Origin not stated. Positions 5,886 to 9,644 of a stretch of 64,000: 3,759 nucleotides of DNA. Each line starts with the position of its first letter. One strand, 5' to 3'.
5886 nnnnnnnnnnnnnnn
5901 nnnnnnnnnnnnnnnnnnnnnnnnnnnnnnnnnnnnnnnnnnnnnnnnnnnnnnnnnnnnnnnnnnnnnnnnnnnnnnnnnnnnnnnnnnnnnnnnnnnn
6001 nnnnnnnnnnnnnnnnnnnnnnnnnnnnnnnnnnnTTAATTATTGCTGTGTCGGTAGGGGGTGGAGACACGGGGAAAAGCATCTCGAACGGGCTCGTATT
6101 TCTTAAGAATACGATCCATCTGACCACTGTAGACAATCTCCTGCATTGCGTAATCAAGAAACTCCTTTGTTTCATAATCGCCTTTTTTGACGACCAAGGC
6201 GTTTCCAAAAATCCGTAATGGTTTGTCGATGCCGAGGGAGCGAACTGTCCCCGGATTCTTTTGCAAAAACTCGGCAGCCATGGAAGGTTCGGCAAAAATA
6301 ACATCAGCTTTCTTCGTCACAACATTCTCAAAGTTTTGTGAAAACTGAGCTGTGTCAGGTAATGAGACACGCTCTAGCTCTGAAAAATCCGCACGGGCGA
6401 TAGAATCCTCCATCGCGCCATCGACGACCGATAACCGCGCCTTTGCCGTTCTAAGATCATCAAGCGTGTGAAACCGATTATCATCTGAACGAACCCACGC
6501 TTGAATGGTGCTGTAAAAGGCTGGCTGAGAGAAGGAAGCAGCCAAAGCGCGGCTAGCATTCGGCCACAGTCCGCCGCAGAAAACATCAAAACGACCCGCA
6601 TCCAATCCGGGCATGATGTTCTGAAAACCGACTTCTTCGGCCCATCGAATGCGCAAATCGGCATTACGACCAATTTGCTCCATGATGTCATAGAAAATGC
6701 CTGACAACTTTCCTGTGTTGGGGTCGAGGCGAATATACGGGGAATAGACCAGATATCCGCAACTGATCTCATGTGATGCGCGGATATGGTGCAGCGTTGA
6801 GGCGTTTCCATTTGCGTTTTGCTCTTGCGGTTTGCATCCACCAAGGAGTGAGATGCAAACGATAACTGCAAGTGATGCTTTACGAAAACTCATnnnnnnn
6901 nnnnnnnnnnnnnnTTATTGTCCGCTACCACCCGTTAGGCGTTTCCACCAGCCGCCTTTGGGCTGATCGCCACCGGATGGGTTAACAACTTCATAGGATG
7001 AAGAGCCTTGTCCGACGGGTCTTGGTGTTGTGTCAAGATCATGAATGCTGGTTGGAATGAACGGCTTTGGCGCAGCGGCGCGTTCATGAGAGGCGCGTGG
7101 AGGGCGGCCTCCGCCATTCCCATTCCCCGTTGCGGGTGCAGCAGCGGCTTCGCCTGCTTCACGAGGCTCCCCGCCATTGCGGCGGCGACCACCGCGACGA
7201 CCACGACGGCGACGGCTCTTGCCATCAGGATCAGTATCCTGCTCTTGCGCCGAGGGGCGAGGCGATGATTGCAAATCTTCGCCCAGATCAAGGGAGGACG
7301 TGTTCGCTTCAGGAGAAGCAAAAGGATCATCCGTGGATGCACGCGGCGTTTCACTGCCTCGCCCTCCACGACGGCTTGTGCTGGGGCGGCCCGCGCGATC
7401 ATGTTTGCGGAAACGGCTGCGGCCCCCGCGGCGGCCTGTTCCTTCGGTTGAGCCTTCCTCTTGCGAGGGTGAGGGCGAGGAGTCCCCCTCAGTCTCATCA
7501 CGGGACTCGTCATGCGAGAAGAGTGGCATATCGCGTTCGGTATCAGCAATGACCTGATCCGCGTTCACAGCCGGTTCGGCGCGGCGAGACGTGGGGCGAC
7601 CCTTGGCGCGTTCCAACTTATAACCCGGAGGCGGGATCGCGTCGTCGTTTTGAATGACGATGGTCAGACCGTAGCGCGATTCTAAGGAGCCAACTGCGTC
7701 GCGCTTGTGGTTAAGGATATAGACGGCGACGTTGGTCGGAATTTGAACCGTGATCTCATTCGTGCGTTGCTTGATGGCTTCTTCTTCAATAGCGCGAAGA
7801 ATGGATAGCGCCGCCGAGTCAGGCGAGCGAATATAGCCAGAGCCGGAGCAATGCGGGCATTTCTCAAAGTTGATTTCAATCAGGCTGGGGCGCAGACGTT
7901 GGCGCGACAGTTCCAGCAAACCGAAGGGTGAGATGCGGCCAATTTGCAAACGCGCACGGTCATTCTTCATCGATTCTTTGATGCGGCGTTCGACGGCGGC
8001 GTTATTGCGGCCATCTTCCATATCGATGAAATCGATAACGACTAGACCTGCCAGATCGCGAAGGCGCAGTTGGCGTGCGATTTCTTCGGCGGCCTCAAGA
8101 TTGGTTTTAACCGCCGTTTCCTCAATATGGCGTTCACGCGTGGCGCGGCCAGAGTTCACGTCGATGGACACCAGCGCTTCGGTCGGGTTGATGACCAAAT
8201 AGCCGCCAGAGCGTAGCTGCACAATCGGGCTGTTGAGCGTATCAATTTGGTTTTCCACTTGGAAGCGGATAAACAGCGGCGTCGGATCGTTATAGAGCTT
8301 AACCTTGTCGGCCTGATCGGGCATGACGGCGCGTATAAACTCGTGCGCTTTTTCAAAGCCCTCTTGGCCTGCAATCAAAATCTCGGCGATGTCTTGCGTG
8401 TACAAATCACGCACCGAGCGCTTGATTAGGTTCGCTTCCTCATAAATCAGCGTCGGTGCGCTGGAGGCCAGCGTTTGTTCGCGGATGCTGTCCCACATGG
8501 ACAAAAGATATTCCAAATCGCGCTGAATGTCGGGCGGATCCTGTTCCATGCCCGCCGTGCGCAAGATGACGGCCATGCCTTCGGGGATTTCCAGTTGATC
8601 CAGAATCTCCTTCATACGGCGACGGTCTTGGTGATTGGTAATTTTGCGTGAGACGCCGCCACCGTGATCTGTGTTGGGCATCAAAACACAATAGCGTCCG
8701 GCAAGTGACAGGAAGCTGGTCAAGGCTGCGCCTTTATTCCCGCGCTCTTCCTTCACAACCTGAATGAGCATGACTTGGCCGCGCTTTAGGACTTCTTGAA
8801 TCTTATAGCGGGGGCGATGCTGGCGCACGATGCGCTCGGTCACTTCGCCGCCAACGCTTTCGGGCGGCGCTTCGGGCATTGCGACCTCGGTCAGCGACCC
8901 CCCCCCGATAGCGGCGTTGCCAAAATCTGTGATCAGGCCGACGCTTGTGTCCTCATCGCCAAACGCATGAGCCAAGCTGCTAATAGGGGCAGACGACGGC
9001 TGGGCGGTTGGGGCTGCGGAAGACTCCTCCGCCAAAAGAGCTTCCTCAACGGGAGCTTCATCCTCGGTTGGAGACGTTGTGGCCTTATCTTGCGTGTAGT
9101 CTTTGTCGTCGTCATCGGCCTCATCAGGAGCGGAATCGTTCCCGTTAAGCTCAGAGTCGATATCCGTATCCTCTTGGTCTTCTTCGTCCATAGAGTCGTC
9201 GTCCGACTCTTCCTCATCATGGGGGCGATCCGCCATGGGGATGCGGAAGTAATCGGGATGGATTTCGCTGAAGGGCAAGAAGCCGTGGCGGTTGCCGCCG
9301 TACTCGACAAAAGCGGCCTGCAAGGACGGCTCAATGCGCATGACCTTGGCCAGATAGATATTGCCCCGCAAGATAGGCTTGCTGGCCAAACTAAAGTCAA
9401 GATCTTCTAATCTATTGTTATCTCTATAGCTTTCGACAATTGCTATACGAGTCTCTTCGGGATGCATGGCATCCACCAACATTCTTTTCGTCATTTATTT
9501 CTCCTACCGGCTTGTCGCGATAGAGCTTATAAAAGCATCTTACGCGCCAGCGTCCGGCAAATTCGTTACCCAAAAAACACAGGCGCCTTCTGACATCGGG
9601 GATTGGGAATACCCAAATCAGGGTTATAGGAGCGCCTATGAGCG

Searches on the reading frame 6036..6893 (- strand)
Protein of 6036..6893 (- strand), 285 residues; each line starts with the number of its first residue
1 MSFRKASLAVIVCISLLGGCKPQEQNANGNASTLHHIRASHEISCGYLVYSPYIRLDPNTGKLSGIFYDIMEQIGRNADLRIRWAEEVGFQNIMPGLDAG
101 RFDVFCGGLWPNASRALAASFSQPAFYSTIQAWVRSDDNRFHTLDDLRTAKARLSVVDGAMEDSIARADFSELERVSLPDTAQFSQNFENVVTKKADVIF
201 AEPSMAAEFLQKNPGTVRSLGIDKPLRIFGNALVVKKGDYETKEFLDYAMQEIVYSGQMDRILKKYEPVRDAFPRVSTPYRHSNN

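Call 7: search_protein_families(library=pfam, proteins=[window:6036-6893:-], max_evalue=0.001)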
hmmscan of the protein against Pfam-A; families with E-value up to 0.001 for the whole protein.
window:6036-6893:- (285 aa): 1 family
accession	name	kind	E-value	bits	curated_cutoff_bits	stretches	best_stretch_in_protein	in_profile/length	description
PF00497.25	SBP_bac_3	-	1.2e-20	74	26.4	1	50-266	9-129/132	Bacterial extracellular solute-binding proteins, family 3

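Call 73: search_protein_families(library=ncbifam, proteins=[window:6036-6893:-], max_evalue=0.001)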
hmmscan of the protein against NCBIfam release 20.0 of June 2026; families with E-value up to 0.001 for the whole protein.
window:6036-6893:- (285 aa): 8 families
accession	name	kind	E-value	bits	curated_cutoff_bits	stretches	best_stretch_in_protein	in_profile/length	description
TIGR01096.1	3A0103s03R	subfamily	2.6e-16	59.9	256.35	1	34-266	18-249/250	lysine/arginine/ornithine ABC transporter substrate-binding protein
TIGR02995.1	ectoine_ehuB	equivalog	1.1e-11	44.6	190.9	1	29-266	21-259/275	ectoine/hydroxyectoine ABC transporter substrate-binding protein EhuB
NF008426.0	PRK11260.1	equivalog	2.4e-11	43.4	312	1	4-266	7-259/266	cystine ABC transporter substrate-binding protein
NF007029.0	PRK09495.1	equivalog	9.1e-07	28.9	303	1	62-266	45-242/248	glutamine ABC transporter substrate-binding protein GlnH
NF008112.0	PRK10859.1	equivalog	4.3e-06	25.4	354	1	7-266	9-264/483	membrane-bound lytic murein transglycosylase MltF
NF041764.1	ArtI_Ecoli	equivalog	6.6e-06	25.7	522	1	49-266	30-240/243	arginine ABC transporter substrate-binding protein ArtI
NF011583.0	PRK15007.1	subfamily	7e-06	25.6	358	1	49-266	30-240/243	arginine ABC transporter substrate-binding protein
NF008063.0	PRK10797.1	subfamily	1.3e-05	24.6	375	1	1-266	1-269/302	glutamate/aspartate ABC transporter substrate-binding protein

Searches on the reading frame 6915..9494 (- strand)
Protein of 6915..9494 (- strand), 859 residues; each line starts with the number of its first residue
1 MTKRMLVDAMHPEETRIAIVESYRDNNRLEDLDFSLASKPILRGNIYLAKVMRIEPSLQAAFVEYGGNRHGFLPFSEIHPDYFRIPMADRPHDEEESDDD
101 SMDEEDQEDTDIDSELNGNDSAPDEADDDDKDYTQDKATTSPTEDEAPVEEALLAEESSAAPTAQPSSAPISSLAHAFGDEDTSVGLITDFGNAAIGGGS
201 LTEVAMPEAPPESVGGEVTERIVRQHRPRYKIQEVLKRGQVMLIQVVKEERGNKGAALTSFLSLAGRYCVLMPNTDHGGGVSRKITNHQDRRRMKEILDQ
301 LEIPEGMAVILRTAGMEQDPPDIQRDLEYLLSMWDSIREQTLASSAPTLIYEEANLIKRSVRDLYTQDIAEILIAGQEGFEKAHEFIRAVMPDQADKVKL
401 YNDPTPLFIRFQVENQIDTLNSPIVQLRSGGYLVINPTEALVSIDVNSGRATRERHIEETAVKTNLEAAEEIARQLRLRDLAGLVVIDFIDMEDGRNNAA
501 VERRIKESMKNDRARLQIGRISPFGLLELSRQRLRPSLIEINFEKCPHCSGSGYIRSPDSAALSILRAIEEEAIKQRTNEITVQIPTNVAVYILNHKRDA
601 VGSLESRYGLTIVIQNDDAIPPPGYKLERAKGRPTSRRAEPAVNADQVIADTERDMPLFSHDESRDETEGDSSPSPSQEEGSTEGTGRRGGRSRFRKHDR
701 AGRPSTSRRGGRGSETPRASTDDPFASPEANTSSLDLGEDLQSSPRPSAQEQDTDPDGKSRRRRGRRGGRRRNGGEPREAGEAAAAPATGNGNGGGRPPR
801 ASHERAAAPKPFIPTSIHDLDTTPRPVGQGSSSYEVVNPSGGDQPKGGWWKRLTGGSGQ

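Call 7: search_protein_families(library=pfam, proteins=[window:6915-9494:-], max_evalue=0.001)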
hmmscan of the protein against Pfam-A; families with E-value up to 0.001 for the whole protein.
window:6915-9494:- (859 aa): 3 families
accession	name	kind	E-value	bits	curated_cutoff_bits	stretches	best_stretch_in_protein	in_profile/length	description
PF10150.14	RNase_E_G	-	2.2e-99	332.7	25.5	1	263-533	1-269/270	Ribonuclease E/G family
PF20833.2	RNase_E_G_Thio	-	2.8e-31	107.9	26.8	1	545-629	1-85/86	RNase E/G, Thioredoxin-like domain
PF00575.29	S1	-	5.1e-05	24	22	1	44-105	5-54/74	S1 RNA binding domain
